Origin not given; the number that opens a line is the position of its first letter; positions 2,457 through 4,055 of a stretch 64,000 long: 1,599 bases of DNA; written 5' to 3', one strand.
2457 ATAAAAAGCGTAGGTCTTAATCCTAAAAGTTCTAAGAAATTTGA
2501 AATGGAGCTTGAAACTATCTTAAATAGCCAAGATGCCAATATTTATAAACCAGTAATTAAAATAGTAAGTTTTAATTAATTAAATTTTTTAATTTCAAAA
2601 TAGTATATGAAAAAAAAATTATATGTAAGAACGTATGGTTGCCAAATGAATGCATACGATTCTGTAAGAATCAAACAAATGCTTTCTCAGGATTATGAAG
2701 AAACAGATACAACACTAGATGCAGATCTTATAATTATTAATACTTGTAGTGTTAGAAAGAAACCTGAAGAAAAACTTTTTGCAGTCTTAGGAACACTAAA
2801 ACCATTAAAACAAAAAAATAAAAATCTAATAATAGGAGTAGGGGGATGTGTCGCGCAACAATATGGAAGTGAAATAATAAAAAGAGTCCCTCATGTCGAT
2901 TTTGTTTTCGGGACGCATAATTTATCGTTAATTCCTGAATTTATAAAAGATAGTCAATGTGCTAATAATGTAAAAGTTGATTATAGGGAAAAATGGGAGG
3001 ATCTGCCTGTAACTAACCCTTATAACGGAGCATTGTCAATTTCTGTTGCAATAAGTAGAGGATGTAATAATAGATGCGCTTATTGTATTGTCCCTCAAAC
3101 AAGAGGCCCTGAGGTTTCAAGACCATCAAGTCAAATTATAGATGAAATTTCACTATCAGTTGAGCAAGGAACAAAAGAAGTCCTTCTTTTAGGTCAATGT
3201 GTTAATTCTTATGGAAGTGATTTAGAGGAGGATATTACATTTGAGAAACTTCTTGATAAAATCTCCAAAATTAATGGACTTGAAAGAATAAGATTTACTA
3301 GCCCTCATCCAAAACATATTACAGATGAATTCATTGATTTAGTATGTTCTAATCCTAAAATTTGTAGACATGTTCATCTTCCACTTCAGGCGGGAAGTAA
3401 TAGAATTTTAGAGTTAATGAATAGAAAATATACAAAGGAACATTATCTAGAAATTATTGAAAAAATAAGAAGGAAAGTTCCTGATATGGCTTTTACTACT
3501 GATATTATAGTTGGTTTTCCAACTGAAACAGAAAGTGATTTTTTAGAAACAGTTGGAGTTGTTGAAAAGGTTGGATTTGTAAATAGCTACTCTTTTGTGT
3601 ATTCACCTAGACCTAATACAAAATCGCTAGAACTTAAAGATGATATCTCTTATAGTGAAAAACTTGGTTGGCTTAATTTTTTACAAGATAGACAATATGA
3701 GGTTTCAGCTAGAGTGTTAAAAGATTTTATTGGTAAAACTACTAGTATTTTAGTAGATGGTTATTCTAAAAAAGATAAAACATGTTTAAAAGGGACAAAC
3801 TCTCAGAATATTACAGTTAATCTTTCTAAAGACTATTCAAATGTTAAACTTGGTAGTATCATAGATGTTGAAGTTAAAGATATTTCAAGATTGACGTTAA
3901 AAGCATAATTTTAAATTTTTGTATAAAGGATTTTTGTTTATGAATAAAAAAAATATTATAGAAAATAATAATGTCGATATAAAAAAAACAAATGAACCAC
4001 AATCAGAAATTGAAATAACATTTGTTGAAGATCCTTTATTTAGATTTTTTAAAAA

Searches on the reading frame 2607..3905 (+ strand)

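Call 23: search_protein_families(library=pfam, proteins=[window:2607-3905:+], max_evalue=0.001)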
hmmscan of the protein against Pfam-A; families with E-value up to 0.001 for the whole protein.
window:2607-3905:+ (433 aa): 2 families
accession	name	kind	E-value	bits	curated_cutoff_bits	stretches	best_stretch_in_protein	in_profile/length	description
PF04055.27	Radical_SAM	-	2.8e-28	99.6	29.5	1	149-316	3-163/166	Radical SAM superfamily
PF00919.26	UPF0004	-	3.8e-28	97.8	27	1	4-102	1-98/98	Uncharacterized protein family UPF0004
